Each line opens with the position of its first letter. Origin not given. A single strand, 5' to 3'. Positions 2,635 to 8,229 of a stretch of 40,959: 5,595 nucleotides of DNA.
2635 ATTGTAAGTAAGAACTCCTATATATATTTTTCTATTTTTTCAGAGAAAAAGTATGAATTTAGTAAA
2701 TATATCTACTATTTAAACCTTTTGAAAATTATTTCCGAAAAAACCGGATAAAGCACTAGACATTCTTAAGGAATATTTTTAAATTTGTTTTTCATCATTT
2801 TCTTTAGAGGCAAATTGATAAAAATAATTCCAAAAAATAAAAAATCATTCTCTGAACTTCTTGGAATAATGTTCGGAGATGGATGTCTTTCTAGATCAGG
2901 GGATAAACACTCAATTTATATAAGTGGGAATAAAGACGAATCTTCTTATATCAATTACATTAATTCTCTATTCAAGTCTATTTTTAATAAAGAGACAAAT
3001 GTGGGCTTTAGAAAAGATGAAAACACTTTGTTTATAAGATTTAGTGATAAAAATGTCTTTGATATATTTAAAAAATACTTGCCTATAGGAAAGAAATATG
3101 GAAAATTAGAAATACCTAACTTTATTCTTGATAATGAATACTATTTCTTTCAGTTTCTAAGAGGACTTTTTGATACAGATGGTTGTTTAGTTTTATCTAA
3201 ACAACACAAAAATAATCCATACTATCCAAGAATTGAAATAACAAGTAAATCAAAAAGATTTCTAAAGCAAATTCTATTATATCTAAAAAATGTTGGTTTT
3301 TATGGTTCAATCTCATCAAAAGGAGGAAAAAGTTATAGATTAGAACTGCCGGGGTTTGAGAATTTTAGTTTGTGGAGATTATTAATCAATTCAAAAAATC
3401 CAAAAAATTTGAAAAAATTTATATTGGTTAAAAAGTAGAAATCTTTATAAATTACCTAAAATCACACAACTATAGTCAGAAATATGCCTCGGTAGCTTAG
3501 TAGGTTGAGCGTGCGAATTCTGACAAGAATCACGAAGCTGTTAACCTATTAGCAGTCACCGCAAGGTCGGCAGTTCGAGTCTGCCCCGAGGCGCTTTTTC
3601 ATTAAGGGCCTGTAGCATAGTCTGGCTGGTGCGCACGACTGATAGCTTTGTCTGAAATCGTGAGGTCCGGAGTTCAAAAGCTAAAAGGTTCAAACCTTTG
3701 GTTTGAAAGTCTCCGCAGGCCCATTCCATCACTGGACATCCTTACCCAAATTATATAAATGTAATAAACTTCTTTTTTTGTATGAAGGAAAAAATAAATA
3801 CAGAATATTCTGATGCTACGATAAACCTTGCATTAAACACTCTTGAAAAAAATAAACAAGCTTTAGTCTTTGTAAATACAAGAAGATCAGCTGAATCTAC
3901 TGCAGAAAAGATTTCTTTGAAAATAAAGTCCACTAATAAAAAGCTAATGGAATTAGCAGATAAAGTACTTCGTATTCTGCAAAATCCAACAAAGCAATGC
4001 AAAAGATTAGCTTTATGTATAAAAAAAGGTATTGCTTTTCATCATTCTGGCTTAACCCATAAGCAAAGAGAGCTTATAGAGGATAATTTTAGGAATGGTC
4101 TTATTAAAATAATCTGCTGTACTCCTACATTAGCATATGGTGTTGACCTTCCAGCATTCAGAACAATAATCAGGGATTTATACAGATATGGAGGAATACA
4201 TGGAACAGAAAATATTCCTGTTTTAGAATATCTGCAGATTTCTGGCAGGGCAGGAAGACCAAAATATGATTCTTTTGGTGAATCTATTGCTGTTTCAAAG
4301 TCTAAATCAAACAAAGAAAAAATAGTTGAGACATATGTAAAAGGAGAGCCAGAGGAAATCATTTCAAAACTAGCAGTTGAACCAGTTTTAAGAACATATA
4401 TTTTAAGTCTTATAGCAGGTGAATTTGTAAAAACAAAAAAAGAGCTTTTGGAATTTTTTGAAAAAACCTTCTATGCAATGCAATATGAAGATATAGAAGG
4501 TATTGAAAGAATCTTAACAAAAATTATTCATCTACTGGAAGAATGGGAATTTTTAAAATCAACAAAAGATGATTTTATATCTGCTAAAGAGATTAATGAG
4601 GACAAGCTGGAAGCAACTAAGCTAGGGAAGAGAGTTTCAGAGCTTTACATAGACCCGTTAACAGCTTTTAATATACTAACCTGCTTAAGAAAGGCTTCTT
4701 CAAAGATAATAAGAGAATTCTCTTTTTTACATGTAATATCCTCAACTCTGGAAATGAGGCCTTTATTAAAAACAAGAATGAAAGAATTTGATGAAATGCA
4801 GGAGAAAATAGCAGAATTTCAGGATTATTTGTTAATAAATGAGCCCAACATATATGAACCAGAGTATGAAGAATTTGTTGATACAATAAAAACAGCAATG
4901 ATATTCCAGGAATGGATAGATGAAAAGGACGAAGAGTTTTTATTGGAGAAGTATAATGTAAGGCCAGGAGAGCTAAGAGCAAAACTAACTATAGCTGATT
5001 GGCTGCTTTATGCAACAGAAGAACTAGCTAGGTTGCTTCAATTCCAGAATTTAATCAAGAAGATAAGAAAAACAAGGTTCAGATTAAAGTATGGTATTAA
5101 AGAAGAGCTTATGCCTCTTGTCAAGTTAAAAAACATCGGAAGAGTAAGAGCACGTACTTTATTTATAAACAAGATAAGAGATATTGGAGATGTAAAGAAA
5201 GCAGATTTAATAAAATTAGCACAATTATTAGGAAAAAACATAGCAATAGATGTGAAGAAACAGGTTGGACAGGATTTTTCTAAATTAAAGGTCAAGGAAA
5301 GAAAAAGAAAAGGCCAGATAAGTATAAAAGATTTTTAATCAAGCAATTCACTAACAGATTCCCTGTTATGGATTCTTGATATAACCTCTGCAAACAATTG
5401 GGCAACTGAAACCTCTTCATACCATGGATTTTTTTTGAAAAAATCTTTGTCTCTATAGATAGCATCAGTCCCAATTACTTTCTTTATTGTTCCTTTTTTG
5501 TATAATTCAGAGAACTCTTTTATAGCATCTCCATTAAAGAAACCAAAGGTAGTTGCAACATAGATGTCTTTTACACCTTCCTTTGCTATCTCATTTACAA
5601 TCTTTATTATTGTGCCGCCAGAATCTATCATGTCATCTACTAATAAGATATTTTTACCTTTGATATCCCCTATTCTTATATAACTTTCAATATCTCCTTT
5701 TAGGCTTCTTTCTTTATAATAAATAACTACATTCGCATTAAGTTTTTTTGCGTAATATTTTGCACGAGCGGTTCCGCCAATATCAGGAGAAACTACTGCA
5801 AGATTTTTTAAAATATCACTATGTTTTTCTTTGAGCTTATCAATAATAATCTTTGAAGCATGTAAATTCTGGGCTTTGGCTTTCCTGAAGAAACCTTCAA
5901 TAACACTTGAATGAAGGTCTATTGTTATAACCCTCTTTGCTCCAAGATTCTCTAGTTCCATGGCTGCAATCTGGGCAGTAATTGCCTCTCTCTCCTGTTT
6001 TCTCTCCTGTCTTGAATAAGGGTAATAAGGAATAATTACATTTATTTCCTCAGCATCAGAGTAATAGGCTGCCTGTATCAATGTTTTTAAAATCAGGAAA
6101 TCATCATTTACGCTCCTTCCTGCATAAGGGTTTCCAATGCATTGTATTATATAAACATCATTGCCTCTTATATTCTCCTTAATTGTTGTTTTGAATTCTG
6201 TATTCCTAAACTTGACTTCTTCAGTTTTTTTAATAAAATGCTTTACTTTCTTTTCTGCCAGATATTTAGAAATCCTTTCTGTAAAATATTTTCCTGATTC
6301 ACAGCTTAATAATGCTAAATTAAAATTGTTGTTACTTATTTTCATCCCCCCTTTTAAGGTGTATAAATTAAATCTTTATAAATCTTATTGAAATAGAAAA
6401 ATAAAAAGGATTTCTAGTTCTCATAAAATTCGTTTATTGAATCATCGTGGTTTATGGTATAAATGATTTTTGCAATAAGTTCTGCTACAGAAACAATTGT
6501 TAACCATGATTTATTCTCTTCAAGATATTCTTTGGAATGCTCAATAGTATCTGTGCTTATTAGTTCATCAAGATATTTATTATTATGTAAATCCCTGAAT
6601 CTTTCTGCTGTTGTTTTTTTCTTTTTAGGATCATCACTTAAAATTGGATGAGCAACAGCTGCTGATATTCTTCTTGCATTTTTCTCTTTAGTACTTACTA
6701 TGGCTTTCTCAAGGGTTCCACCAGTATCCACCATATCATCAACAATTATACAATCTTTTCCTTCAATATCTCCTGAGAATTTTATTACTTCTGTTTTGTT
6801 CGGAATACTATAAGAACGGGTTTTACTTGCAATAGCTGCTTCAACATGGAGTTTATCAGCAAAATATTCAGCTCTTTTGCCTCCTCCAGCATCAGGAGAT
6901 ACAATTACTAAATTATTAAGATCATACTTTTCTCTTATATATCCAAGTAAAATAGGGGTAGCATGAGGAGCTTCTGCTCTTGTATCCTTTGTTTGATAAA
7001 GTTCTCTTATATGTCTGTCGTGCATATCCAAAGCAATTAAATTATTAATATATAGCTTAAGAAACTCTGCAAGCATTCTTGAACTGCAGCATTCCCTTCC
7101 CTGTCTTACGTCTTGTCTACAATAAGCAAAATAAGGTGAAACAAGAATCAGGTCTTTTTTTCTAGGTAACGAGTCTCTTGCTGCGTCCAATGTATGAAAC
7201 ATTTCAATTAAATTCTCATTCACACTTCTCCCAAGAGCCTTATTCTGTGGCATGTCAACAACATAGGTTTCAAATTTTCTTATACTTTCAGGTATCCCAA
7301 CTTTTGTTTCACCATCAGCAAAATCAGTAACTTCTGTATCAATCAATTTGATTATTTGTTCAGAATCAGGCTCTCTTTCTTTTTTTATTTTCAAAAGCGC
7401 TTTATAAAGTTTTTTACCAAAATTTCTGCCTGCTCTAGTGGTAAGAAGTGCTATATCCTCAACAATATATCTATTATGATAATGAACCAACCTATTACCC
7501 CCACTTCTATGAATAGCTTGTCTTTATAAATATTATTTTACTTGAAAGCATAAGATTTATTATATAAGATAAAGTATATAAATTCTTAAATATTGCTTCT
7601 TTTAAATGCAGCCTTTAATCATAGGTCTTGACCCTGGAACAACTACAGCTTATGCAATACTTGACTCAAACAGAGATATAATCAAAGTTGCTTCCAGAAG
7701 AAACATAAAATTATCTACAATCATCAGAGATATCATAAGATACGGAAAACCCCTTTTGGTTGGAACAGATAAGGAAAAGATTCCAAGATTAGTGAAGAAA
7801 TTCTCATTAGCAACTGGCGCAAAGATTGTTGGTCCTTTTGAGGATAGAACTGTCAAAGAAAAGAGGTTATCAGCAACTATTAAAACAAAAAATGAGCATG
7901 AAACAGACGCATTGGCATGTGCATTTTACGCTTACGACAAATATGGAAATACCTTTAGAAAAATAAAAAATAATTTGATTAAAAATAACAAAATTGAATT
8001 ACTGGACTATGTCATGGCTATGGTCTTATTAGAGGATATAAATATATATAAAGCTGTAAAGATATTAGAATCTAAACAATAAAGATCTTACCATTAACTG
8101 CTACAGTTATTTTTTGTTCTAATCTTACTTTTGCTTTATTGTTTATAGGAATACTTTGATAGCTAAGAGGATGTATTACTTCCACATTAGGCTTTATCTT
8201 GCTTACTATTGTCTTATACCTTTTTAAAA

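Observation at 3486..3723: Two adjacent tRNA genes carry four introns, two of them at non-canonical sites (30/31 and T-loop 59/60)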

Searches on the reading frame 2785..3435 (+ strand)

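Call 8: search_protein_families(library=pfam, proteins=[window:2785-3435:+], max_evalue=0.001)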
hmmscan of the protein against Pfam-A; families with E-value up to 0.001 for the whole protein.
window:2785-3435:+ (217 aa): 3 families
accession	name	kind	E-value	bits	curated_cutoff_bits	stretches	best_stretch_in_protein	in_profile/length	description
PF14528.11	LAGLIDADG_3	-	1.8e-12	47.8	22.5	1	123-204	5-71/82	LAGLIDADG-like domain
PF00961.24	LAGLIDADG_1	-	5.9e-06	27.6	23.1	0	125-185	1-65/102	LAGLIDADG endonuclease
PF03161.18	LAGLIDADG_2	-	2.5e-05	24.7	25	1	25-186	4-158/168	LAGLIDADG DNA endonuclease family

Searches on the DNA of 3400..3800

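Call 5: search_rna_families(source=window, start=3400, end=3800, threshold=evalue, max_evalue=10, show_alignments=6)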
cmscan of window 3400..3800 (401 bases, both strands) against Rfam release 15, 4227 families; matches with E-value up to 10: 4.
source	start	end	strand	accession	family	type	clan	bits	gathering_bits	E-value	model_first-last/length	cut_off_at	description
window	3486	3593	+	RF00005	tRNA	Gene; tRNA;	CL00001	46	29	7.7e-09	1-71/71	no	tRNA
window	3549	3626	+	RF01721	Pseudomon-groES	Cis-reg;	-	15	50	2.2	1-111/111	no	Pseudomon-groES RNA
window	3606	3705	+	RF00005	tRNA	Gene; tRNA;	CL00001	13.8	29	5.9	1-71/71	no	tRNA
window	3663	3751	-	RF02216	ZNFX1-AS1_2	Gene; lncRNA;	-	11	45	2.9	1-93/93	no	ZNFX1 antisense RNA 1 conserved region 2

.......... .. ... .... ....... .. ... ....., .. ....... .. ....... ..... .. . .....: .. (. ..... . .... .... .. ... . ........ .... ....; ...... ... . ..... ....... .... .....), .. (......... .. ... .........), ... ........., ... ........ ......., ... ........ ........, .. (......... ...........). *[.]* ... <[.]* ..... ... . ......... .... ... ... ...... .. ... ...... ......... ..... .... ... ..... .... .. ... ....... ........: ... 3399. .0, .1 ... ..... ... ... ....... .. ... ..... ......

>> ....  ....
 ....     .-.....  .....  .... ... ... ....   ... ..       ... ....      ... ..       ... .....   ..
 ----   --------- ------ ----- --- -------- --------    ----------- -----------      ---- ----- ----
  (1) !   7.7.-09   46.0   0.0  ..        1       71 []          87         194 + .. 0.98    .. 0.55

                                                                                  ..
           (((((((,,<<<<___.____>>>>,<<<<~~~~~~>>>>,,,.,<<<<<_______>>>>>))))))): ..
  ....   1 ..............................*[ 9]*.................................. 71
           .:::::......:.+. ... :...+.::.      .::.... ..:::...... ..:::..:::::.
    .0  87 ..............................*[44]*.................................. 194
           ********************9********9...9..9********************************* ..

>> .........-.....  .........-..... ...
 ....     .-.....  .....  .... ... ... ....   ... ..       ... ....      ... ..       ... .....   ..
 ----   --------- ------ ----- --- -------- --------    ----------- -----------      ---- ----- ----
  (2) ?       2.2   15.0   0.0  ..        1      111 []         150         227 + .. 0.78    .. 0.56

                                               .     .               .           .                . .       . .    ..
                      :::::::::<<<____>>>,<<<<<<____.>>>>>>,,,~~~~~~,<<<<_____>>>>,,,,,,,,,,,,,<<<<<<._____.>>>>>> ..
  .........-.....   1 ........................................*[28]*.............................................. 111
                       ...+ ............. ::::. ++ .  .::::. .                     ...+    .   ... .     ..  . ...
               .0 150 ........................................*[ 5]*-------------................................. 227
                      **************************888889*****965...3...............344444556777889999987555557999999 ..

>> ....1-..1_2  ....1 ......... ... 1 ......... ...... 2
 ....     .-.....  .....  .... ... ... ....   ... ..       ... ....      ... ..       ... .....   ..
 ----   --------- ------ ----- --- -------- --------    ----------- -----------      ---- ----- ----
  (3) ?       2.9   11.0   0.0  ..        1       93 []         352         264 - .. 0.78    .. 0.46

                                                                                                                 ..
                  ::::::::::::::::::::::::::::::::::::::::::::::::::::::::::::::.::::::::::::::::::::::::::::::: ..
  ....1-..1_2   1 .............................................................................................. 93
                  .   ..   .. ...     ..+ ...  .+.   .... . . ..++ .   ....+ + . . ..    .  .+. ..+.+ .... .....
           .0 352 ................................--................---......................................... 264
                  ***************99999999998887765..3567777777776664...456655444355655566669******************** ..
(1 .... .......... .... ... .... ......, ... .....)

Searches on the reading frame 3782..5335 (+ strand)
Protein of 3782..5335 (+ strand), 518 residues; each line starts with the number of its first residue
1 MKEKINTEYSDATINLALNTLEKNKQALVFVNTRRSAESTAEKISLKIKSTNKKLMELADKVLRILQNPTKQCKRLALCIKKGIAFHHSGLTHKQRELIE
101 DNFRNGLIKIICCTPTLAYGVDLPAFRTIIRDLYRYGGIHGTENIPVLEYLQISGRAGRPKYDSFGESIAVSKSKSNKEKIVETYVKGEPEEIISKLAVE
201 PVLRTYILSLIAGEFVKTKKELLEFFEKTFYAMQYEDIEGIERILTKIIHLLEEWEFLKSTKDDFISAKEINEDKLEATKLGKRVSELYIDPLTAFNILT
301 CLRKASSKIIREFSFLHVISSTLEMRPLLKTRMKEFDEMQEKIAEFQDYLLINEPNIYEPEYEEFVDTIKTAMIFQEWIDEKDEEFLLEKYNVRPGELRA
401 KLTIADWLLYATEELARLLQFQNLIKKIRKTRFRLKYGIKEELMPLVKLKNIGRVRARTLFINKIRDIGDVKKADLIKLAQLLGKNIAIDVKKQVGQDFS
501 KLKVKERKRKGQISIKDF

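Call 8: search_protein_families(library=pfam, proteins=[window:3782-5335:+], max_evalue=0.001)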
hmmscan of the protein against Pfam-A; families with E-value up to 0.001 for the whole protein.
window:3782-5335:+ (518 aa): 3 families
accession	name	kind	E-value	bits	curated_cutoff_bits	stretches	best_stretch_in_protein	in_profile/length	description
PF21280.2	Helicase_dom4_arc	-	8.2e-32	110.1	27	1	314-438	2-125/125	Archaeal helicase, domain 4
PF00271.37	Helicase_C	-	5.5e-14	52.8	23.5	1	79-160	37-109/110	Helicase conserved C-terminal domain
PF20470.4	HTH_61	-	1e-05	26.3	24.3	1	166-258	1-91/92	Helix-turn-helix domain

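Call 14: find_homologous_proteins(query=window:3782-5335:+, max_evalue=1e-20)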
Query window:3782-5335:+ (518 aa): 5578 proteins with E <= 1e-20 among 8000 candidates; the best 120 are listed.
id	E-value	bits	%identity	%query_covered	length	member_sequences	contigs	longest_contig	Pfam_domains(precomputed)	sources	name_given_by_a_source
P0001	0.0e+0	1120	100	100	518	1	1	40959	PF20470.5,PF00271.38,PF21280.3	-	-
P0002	2.9e-296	1001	87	100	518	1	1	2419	PF20470.5,PF00271.38,PF21280.3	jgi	-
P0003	4.8e-286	967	86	100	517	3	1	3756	PF20470.5,PF00271.38,PF21280.3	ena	-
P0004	1.0e-277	940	82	100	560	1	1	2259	PF00271.38,PF21280.3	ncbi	-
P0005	2.1e-275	932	80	100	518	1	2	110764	PF00271.38,PF21280.3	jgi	jgi:helicase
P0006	2.2e-237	807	70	100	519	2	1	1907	PF00271.38,PF21280.3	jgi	-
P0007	5.5e-218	743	65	100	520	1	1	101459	PF20470.5,PF00271.38,PF21280.3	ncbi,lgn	-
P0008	5.7e-215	733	64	98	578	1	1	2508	PF20470.5,PF00271.38,PF21280.3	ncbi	-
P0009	3.7e-213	727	63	100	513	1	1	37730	PF00271.38,PF21280.3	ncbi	-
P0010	6.4e-213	726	64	98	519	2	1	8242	PF20470.5,PF00271.38,PF21280.3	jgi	jgi:helicase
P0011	4.3e-211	720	62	100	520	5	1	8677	PF00271.38,PF21280.3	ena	-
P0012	4.3e-211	720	63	100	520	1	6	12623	PF20470.5,PF00271.38,PF21280.3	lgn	-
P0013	7.3e-211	719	62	100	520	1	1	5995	PF20470.5,PF00271.38,PF21280.3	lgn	-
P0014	8.9e-210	716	61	100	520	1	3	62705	PF00271.38,PF21280.3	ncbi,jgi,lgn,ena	-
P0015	9.5e-210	715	63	99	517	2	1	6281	PF00271.38,PF21280.3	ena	-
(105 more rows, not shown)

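Call 15: find_encoding_contigs(protein=P0005, flank=5000, max_places=3)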
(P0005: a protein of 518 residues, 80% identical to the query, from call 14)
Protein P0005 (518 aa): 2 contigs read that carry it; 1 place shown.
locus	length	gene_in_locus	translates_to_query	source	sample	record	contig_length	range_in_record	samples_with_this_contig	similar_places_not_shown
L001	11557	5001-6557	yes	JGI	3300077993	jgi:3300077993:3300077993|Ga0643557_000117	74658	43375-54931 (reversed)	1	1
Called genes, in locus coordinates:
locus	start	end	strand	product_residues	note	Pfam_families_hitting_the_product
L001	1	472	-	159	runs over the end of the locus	PF00334:NDK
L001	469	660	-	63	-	PF01246:Ribosomal_L24e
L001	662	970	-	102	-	PF01200:Ribosomal_S28e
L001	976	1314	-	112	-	PF01248:Ribosomal_L7Ae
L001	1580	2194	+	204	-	PF03161:LAGLIDADG_2 (weak), PF14527:LAGLIDADG_WhiA (faint), PF14528:LAGLIDADG_3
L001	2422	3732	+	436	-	PF01071:GARS_A, PF02843:GARS_C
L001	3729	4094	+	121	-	PF04126:Cyclophil_like, PF18050:Cyclophil_like2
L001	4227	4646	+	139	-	PF03013:Pyr_excise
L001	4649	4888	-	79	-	PF18898:DUF5654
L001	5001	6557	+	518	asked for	PF00271:Helicase_C, PF21280:Helicase_dom4_arc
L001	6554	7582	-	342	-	PF13793:Pribosyltran_N, PF14681:UPRTase (faint), PF00156:Pribosyltran, PF14572:Pribosyl_synth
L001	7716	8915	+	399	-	PF01926:MMR_HSR1, PF02421:FeoB_N (weak), PF08438:YGR210-like_G4, PF02824:TGS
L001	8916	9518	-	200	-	PF04981:NMD3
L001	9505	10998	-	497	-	PF20176:DUF6541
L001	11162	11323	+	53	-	-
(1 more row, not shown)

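Call 16: find_encoding_contigs(protein=P0003, flank=5000, max_places=3)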
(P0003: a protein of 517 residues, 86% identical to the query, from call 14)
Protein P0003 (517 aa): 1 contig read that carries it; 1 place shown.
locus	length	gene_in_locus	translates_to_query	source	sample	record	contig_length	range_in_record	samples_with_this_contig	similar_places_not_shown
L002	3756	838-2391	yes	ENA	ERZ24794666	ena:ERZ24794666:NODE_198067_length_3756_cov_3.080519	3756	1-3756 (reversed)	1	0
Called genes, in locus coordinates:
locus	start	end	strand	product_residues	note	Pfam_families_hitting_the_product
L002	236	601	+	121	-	PF04126:Cyclophil_like, PF18050:Cyclophil_like2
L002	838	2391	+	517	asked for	PF00271:Helicase_C, PF20470:HTH_61 (weak), PF21280:Helicase_dom4_arc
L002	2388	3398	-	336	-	PF13793:Pribosyltran_N, PF14681:UPRTase (faint), PF00156:Pribosyltran, PF14572:Pribosyl_synth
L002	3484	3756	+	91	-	?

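Call 17: find_encoding_contigs(protein=P0007, flank=5000, max_places=3)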
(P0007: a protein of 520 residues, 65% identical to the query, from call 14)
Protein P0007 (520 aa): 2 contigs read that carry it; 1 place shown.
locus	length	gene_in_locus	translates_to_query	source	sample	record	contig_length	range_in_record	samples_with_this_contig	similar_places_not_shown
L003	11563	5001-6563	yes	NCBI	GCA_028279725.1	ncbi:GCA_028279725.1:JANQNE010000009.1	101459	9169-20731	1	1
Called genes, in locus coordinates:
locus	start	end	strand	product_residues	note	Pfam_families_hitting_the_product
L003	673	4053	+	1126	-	PF00801:PKD (faint), PF17963:Big_9 (faint), PF18911:PKD_4 (faint), PF05345:He_PIG (faint), PF19410:DUF5980 (faint), PF06832:BiPBP_C (faint), PF16820:PKD_3 (faint)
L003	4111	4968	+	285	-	PF20316:DUF6612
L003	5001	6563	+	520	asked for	PF00271:Helicase_C, PF20470:HTH_61 (weak), PF21280:Helicase_dom4_arc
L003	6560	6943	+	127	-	PF01894:YjbQ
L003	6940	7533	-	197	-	PF00929:RNase_T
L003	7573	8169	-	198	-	PF01966:HD (weak)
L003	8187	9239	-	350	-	PF05621:TniB (weak), PF00931:NB-ARC, PF13191:AAA_16, PF13401:AAA_22, PF24883:NPHP3_N (weak), PF00004:AAA, PF05729:NACHT, PF22703:Cdc6_lid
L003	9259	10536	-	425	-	PF02403:Seryl_tRNA_N, PF00587:tRNA-synt_2b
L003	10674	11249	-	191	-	PF13412:HTH_24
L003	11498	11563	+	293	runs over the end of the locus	-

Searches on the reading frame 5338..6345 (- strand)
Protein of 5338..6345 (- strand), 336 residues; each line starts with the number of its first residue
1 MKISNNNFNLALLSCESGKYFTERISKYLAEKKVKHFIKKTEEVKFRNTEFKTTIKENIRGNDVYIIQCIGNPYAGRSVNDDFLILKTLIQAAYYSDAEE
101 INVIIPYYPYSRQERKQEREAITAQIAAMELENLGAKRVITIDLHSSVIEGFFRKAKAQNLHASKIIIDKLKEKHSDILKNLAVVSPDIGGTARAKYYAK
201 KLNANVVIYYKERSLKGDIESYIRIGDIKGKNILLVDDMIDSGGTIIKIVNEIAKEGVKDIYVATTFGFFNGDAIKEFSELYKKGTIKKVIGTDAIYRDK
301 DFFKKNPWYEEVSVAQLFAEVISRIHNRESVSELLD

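Call 8: search_protein_families(library=pfam, proteins=[window:5338-6345:-], max_evalue=0.001)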
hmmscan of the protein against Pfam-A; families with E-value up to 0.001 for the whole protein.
window:5338-6345:- (336 aa): 5 families
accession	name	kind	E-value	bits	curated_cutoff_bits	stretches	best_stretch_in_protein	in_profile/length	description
PF13793.12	Pribosyltran_N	-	2e-26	92.6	25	1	11-135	2-117/117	N-terminal domain of ribose phosphate pyrophosphokinase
PF00156.33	Pribosyltran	-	5.2e-16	58.8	26.3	1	161-273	5-128/158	Phosphoribosyl transferase domain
PF14572.12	Pribosyl_synth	-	5e-15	56.4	27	1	225-334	78-182/184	Phosphoribosyl synthetase-associated domain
PF14681.12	UPRTase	-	7e-05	22.8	27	1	220-265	109-157/206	Uracil phosphoribosyltransferase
PF24390.1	PRTase-CE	-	0.00018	21.9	27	1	144-304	33-179/253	PRTase-CE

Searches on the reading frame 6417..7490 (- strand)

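Call 8: search_protein_families(library=pfam, proteins=[window:6417-7490:-], max_evalue=0.001)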
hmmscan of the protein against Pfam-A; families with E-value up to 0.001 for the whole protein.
window:6417-7490:- (358 aa): 3 families
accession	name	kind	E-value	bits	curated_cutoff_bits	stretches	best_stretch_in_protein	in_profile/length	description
PF13793.12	Pribosyltran_N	-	5.3e-18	65.4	25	1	15-145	3-114/117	N-terminal domain of ribose phosphate pyrophosphokinase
PF00156.33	Pribosyltran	-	1.4e-17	63.9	26.3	1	181-292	19-131/158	Phosphoribosyl transferase domain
PF14572.12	Pribosyl_synth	-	1.1e-12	48.7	27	1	231-355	70-182/184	Phosphoribosyl synthetase-associated domain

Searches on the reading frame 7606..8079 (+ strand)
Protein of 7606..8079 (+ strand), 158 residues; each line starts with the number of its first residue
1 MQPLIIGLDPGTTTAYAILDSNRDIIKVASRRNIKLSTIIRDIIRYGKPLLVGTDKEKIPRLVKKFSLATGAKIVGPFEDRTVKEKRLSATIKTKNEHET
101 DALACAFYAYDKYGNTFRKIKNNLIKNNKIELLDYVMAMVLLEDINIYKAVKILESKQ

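Call 8: search_protein_families(library=pfam, proteins=[window:7606-8079:+], max_evalue=0.001)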
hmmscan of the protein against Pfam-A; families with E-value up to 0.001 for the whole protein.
window:7606-8079:+ (158 aa): 1 family
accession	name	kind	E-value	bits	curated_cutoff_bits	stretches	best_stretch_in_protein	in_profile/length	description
PF04312.18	DUF460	-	4.7e-28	98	28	1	2-106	30-135/135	Protein of unknown function (DUF460)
